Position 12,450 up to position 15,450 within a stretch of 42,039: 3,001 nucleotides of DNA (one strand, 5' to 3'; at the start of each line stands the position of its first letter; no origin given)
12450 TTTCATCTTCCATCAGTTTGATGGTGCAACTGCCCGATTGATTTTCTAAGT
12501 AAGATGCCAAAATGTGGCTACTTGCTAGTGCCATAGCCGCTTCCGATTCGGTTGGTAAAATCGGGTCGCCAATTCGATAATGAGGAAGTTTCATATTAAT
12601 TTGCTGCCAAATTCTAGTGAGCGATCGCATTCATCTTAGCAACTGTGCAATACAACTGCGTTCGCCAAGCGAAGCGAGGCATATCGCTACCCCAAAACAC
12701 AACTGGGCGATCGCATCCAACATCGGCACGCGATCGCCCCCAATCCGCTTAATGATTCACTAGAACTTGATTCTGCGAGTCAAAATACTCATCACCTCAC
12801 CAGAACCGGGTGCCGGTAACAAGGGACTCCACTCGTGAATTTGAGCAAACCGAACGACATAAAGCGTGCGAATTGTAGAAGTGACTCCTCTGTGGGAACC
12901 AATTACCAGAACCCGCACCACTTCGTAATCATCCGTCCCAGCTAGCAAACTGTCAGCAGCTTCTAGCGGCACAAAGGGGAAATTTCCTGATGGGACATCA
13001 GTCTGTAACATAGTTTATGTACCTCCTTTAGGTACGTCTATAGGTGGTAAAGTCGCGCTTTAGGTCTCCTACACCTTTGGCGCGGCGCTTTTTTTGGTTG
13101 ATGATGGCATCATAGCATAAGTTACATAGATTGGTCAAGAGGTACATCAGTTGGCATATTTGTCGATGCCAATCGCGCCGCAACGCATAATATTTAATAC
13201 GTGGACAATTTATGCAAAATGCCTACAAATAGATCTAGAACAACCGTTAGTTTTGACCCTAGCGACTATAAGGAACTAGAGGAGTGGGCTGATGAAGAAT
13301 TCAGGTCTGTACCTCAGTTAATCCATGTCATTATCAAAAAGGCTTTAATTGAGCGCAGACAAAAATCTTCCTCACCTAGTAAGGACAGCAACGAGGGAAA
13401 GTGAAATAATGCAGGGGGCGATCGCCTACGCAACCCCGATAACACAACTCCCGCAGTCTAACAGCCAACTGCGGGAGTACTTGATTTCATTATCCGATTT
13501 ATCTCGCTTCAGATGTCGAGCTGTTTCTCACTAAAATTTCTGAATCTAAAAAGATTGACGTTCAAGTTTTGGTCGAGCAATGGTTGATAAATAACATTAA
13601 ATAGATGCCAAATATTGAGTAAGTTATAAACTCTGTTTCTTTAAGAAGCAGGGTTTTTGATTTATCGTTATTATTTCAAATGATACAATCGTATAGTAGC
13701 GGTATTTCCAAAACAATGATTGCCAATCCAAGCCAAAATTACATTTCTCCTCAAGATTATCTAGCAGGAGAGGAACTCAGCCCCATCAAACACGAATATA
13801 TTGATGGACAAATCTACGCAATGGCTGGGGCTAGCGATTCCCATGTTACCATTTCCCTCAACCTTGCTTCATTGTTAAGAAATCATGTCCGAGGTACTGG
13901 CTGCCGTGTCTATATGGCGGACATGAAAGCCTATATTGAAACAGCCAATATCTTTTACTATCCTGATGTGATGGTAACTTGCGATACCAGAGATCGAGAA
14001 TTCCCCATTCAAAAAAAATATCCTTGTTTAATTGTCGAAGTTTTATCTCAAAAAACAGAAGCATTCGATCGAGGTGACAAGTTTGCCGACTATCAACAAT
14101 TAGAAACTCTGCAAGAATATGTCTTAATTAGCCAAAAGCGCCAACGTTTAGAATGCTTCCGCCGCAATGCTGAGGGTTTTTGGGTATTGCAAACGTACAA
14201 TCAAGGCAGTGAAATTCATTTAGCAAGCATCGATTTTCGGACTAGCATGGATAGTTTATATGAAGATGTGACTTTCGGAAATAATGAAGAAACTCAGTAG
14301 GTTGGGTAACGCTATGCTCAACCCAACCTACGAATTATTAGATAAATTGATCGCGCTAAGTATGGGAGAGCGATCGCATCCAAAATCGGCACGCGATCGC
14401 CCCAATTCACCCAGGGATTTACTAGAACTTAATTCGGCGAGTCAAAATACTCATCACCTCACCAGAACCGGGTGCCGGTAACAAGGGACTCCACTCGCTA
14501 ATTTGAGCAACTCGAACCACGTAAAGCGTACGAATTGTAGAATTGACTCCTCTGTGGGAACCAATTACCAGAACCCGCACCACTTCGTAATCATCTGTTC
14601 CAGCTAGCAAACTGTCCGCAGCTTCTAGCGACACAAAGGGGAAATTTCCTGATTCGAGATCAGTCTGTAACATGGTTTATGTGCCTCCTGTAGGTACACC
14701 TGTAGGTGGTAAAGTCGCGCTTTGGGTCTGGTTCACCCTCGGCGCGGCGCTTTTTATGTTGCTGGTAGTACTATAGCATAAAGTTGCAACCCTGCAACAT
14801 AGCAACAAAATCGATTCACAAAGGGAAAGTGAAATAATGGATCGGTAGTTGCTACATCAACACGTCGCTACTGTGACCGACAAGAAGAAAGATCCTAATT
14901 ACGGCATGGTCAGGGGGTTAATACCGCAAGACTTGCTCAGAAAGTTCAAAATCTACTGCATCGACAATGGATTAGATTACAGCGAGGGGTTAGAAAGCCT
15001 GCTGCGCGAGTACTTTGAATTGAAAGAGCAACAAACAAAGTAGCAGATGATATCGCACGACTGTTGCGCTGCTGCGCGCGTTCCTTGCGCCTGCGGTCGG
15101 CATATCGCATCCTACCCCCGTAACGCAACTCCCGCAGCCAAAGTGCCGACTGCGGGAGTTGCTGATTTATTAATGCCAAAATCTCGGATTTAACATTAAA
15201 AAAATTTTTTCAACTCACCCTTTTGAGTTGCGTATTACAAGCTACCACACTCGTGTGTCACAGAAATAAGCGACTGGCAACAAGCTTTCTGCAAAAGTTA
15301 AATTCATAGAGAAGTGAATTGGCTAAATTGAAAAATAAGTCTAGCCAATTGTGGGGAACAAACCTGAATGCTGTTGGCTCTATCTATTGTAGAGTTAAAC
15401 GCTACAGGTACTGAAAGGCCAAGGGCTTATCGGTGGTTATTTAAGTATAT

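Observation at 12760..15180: Duplicated gene module (83-aa protein, divergent small RHH-like ORF, and PIN 3' stem-loop remnant) bracketing a Uma2 endonuclease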

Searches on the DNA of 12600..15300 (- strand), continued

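Call 66: search_with_rna_model(model_id=R2, sources=[window, L001, L002, L003, L004, L005, L006, L007, L008, L009, L010, L011, L012, L013, L014, L015, L016, L017, L018, L019, L020, L021, L022, L023, L024, L025, L026, L027, L028, L029, L030, L031, L032, L033, L034, L035, L036, L037, L038, L039, L040, L041, L042, L043, L044, L045, L046, L047, L048, L049, L050, L051, L052, L053, L054, L055, L056, L057, L058, L059, L060, L061, L062, L063, L064, L065, L066, L067, L068, L069, L070, L071, L072, L073, L074, L075, L076, L077, L078, L079, L080], max_evalue=1)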
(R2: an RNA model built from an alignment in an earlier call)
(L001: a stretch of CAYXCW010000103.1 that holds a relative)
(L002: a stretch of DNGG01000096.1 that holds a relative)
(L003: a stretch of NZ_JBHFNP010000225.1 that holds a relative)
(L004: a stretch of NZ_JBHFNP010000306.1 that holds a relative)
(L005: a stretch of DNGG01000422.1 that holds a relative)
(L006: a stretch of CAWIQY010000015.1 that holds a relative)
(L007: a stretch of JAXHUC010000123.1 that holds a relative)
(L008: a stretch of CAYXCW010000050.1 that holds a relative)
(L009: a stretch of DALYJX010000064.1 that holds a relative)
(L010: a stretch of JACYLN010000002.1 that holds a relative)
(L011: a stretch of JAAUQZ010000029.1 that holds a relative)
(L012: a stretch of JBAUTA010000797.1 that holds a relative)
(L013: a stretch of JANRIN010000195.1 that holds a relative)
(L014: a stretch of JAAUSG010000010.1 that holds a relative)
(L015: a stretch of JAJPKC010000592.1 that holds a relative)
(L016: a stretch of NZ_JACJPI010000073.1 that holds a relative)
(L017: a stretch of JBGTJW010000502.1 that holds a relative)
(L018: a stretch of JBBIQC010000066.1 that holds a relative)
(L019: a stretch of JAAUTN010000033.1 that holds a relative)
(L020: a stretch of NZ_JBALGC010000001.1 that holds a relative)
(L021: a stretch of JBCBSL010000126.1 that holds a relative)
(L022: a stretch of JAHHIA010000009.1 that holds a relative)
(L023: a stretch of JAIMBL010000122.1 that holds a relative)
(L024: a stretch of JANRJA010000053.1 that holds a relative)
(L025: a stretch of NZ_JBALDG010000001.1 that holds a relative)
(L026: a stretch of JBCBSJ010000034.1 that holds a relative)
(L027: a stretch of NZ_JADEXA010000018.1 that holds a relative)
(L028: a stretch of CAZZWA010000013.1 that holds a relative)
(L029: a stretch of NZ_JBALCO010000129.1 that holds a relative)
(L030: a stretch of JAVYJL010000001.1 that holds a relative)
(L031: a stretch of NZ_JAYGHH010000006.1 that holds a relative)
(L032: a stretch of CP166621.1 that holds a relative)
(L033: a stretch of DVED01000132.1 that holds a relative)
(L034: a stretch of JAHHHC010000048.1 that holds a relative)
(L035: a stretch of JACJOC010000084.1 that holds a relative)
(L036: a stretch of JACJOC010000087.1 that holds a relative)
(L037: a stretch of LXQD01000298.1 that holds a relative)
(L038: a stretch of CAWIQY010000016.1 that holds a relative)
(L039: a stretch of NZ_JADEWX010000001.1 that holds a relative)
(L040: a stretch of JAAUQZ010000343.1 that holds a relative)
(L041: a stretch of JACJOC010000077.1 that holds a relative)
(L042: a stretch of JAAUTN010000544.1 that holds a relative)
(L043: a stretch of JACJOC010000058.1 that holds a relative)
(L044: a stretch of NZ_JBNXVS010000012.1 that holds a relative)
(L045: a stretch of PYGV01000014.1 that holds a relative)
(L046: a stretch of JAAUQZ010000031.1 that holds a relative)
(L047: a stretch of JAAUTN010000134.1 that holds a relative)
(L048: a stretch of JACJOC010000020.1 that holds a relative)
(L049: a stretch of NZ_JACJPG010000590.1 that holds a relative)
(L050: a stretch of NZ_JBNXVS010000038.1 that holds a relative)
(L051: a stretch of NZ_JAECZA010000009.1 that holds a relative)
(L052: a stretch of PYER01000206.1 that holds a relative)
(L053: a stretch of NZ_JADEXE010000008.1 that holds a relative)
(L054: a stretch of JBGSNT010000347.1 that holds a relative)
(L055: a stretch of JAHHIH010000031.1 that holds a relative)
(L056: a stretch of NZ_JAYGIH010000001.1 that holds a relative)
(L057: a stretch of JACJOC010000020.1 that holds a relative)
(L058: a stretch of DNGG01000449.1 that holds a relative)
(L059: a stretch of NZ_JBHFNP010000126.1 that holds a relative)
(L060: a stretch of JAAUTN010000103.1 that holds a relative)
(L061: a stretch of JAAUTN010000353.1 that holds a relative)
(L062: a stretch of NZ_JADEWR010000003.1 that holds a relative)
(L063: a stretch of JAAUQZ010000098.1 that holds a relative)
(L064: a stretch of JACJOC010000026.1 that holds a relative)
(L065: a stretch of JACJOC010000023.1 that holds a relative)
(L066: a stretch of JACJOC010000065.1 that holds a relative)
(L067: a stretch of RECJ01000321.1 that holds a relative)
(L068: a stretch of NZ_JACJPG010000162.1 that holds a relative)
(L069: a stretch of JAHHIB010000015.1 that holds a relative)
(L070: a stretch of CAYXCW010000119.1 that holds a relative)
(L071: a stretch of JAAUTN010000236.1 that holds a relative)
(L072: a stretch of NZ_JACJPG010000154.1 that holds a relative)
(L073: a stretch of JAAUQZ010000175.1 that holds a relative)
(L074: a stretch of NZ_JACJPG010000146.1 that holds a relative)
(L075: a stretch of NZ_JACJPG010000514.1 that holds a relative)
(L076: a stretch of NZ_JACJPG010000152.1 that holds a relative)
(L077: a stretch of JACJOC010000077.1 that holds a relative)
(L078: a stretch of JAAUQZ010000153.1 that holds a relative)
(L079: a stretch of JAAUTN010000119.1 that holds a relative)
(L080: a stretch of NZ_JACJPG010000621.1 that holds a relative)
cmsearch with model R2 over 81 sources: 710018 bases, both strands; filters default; matches with E-value up to 1: 59.
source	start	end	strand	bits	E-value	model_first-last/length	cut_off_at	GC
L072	1844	1895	+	68.1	8.8e-15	1-52/52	no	0.54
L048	4670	4721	+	63.9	1.2e-13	1-52/52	no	0.6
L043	4667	4718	+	63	1.9e-13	1-52/52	no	0.58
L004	4803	4855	+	62.1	3.4e-13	1-52/52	no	0.58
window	14705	14757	-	61.4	5.2e-13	1-52/52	no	0.58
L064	4734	4785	+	61.4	5.3e-13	1-52/52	no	0.62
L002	2758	2810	+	61.1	6.3e-13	1-52/52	no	0.58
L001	4917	4969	+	60.9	7e-13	1-52/52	no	0.58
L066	4723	4773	+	60.9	7.1e-13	1-52/52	no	0.57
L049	1627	1678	+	60.8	7.5e-13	1-52/52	no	0.6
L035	4749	4800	+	60.8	7.6e-13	1-52/52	no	0.54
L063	4665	4716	+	60.6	8.7e-13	1-52/52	no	0.62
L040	140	190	+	60.3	1e-12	1-52/52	no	0.59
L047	9371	9421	+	60.3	1e-12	1-52/52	no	0.59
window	13043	13095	-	60.2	1.1e-12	1-52/52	no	0.53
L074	2086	2137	+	60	1.2e-12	1-52/52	no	0.56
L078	4660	4711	+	59.9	1.3e-12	1-52/52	no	0.62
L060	135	185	+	59.4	1.7e-12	1-52/52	no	0.59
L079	4712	4762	+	59.4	1.7e-12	1-52/52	no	0.59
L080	293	344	+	59.2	2e-12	1-52/52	no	0.58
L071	4660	4711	+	58.9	2.5e-12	1-52/52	no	0.58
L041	4740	4791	+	58.6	2.9e-12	1-52/52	no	0.62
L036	4739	4789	+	58.5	3.1e-12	1-52/52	no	0.59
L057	4818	4868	+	58.4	3.2e-12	1-52/52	no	0.59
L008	4792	4844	+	57.7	5e-12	1-52/52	no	0.6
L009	4792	4844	+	57.7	5e-12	1-52/52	no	0.6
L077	4699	4750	+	57.6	5.3e-12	1-52/52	no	0.58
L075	4747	4798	+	57.3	6.4e-12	1-52/52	no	0.58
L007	463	515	+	56.9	8.3e-12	1-52/52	no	0.53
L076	1785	1836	+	56.3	1.2e-11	1-52/52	no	0.58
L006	4917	4969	+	55.7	1.7e-11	1-52/52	no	0.55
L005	329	381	+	55.1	2.4e-11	1-52/52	no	0.57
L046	4688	4738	+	54.9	2.8e-11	1-52/52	no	0.63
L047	4688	4738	+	54.9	2.8e-11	1-52/52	no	0.63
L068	2123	2174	+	54.9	2.9e-11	1-52/52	no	0.58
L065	4819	4869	+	48.4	1.6e-09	1-52/52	no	0.63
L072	1853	1887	-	35.5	4e-06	10-44/52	no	0.54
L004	4813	4844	-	29.7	0.00014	12-43/52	no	0.66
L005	339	370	-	29.7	0.00014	12-43/52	no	0.66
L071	4669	4703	-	25.9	0.0015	10-44/52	no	0.57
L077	4708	4742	-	25.5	0.0019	10-44/52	no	0.57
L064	4743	4777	-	23.8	0.0052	10-44/52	no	0.66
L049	1636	1670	-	23.8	0.0052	10-44/52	no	0.63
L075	4756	4790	-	23.5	0.0063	10-44/52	no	0.6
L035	4759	4790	-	23.2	0.0076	12-43/52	no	0.53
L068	2132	2166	-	22.8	0.0096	10-44/52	no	0.6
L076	1794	1828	-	22.7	0.01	10-44/52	no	0.63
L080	302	336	-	21.8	0.018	10-44/52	no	0.63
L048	4680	4711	-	20.8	0.034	12-43/52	no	0.59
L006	4927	4958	-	20.8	0.034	12-43/52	no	0.62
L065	4828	4861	-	20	0.055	10-44/52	no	0.68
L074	2095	2129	-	19.9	0.058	10-44/52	no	0.57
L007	473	504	-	19.5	0.072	12-43/52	no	0.66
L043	4677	4708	-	19.3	0.082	12-43/52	no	0.59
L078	4670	4701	-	19.3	0.082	12-43/52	no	0.59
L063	4675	4706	-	19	0.1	12-43/52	no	0.62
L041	4750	4781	-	18.2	0.17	12-43/52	no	0.66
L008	4802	4833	-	17.9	0.19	12-43/52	no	0.69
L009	4802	4833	-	17.9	0.19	12-43/52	no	0.69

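Call 81: search_with_rna_model(model_id=R2, sources=[L086, L087, L088, L089, L090, L081, L084], max_evalue=0.001)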
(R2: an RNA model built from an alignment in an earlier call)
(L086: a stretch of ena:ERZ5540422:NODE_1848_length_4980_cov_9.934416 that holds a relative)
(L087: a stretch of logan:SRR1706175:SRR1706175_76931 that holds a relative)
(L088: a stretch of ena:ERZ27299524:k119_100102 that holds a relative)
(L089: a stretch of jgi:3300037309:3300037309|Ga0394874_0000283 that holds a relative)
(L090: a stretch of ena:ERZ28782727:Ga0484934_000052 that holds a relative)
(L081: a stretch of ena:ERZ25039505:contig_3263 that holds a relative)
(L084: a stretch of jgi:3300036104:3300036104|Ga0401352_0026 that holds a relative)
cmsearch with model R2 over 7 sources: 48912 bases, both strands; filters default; matches with E-value up to 0.001: 8.
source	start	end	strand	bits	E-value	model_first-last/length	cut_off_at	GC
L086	2471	2523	+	60.8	5.2e-14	1-52/52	no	0.51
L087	176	228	+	60.8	5.2e-14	1-52/52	no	0.51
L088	517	569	+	60.8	5.2e-14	1-52/52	no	0.51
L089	4917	4969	+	57.6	3.6e-13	1-52/52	no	0.55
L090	4917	4969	+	57.6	3.6e-13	1-52/52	no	0.55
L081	4917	4969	+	55.7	1.2e-12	1-52/52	no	0.55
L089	2901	2953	+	51.7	1.3e-11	1-52/52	no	0.58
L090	2901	2953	+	51.7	1.3e-11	1-52/52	no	0.58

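Call 93: search_with_rna_model(model_id=R1, sources=[L091, L092, L093, L094, L095, L096, L097], max_evalue=0.001, show_alignments=0)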
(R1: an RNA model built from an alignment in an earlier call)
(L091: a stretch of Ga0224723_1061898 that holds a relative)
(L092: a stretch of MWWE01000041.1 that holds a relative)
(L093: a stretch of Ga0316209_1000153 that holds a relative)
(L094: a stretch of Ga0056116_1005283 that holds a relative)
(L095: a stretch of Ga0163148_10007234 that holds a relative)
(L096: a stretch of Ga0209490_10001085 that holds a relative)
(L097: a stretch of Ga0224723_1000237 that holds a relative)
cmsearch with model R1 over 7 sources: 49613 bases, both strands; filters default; matches with E-value up to 0.001: 5.
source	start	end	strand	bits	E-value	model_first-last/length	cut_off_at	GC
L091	84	201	+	138.1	4.1e-37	1-119/119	no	0.53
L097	9895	10012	+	136.7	1e-36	1-119/119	no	0.55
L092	107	227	-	78.1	2.7e-20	1-119/119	no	0.49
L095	2070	2182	+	70.3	4e-18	1-119/119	no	0.55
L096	11541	11653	-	70.3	4e-18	1-119/119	no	0.55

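Call 95: search_with_rna_model(model_id=R1, sources=[L092, L095, L072, L043, L064], max_evalue=0.00001, make_alignment=true)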
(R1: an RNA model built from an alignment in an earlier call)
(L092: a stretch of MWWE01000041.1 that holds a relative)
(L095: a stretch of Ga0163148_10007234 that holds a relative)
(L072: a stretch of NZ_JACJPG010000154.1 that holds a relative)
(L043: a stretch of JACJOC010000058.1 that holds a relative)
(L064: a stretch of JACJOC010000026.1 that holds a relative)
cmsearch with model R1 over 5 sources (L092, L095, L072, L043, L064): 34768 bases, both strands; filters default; matches with E-value up to 0.00001: 5.
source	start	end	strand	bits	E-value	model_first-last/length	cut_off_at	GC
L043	4661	4779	+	141.7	2.8e-38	1-119/119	no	0.53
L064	4728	4845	+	129.8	6.2e-35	1-119/119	no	0.56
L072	1834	1958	+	80.4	4.3e-21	1-119/119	no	0.53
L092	107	227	-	78.1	1.9e-20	1-119/119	no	0.49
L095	2070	2182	+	70.3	2.8e-18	1-119/119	no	0.55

Alignment A9: 5 matches aligned to the model, 130 columns, each read 5' to 3' on its own strand. Consensus structure (alignment columns), stored with it:
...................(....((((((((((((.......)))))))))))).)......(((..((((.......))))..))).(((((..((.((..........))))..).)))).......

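Call 97: search_with_rna_model(model_id=R1, sources=[L035, L036, L040, L041, L043, L046, L048, L049, L057, L060, L063, L064, L065, L066, L068, L071, L072, L074, L075, L076, L077, L078, L079, L080, L091, L092, L095, L097], max_evalue=1e-8, make_alignment=true)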
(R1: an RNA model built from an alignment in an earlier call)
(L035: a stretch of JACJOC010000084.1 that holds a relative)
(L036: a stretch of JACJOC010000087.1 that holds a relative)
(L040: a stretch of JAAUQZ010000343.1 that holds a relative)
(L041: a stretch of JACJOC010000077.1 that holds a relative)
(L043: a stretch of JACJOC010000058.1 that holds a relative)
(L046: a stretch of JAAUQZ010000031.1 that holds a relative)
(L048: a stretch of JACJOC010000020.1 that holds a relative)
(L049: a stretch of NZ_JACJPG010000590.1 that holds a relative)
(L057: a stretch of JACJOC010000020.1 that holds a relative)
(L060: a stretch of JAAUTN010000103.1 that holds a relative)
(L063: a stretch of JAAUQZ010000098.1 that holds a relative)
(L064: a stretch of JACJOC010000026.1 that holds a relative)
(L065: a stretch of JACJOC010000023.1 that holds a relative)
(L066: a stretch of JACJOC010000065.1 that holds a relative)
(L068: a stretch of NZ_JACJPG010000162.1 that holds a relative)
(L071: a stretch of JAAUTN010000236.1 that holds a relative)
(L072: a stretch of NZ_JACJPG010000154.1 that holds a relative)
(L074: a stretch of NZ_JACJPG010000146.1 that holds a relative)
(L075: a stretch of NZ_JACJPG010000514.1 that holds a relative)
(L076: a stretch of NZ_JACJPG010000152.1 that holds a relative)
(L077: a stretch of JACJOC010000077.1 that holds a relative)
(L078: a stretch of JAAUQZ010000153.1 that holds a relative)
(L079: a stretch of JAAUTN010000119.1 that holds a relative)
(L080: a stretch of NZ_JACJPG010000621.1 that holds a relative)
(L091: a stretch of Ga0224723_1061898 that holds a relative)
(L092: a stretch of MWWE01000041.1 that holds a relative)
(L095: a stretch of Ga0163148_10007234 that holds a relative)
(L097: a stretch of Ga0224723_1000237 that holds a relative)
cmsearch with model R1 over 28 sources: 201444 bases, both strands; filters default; matches with E-value up to 1e-8: 28.
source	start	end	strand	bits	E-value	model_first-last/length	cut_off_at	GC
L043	4661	4779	+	141.7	1.6e-37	1-119/119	no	0.53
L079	4706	4823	+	139.1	8.9e-37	1-119/119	no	0.53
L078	4654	4772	+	138.6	1.2e-36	1-119/119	no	0.55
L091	84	201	+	138.1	1.7e-36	1-119/119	no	0.53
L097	9895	10012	+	136.7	4.3e-36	1-119/119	no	0.55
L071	4654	4772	+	136.1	6e-36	1-119/119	no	0.54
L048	4664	4782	+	135.2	1.1e-35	1-119/119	no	0.54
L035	4743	4860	+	134.2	2e-35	1-119/119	no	0.52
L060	129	245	+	134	2.3e-35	1-119/119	no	0.55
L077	4693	4811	+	133.9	2.5e-35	1-119/119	no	0.53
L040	134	250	+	133.9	2.5e-35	1-119/119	no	0.55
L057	4812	4928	+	133.8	2.6e-35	1-119/119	no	0.54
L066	4717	4833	+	133.3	3.8e-35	1-119/119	no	0.55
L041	4734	4852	+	133.1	4.1e-35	1-119/119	no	0.57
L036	4733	4849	+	132.5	6e-35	1-119/119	no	0.55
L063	4659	4776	+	132.4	6.7e-35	1-119/119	no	0.56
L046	4682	4799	+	130.5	2.3e-34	1-119/119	no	0.54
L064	4728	4845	+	129.8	3.6e-34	1-119/119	no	0.56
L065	4813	4930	+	128.3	9e-34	1-119/119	no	0.56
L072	1834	1958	+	80.4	2.5e-20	1-119/119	no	0.53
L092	107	227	-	78.1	1.1e-19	1-119/119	no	0.49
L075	4738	4861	+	77.3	1.8e-19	1-119/119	no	0.56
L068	2114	2237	+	76.1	4e-19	1-119/119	no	0.55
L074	2076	2201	+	71.9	6.1e-18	1-119/119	no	0.53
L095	2070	2182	+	70.3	1.6e-17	1-119/119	no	0.55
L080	283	408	+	67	1.4e-16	1-119/119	no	0.54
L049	1617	1742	+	66.9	1.5e-16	1-119/119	no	0.54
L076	1775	1900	+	64.5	6.8e-16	1-119/119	no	0.54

Alignment A10: 28 matches aligned to the model, 134 columns, each read 5' to 3' on its own strand. Consensus structure (alignment columns), stored with it:
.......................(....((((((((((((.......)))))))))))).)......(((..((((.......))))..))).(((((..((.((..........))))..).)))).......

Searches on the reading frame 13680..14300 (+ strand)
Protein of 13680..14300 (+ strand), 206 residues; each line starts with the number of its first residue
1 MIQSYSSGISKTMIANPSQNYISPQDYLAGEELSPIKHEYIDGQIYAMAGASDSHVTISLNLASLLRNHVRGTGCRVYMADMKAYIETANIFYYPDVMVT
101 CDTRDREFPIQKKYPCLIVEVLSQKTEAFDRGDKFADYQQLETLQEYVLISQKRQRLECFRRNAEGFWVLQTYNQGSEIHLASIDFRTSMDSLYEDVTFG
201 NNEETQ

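Call 3: search_protein_families(library=pfam, proteins=[window:13680-14300:+], max_evalue=1)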
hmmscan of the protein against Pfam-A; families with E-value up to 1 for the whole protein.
window:13680-14300:+ (206 aa): 1 family
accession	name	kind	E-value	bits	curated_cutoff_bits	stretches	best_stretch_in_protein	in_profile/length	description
PF05685.18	Uma2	-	2.7e-39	134.8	27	1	25-180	2-159/172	Putative restriction endonuclease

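Call 4: search_protein_families(library=ncbifam, proteins=[window:13680-14300:+], max_evalue=1)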
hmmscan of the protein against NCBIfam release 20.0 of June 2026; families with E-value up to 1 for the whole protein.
window:13680-14300:+ (206 aa): 1 family
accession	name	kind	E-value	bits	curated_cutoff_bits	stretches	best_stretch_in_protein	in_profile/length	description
NF033819.0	IS66_TnpB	equivalog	0.093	12.7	50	0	180-198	4-22/90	IS66 family insertion sequence element accessory protein TnpB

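Call 33: search_protein_families(library=padloc, proteins=[window:13680-14300:+], max_evalue=1)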
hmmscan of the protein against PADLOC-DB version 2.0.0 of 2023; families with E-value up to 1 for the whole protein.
window:13680-14300:+ (206 aa): 4 families
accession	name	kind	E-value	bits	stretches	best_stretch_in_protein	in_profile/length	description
PDLC04834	PDC-S03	-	9.8e-27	91.8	1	18-179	5-166/184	-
PDLC04832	PDC-S03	-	1.7e-26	91.2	1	16-184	3-175/188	-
PDLC04833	PDC-S03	-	1.7e-17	61.6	1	9-180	12-188/207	-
PDLC04835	PDC-S03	-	4e-07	27.8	1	20-150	7-144/207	-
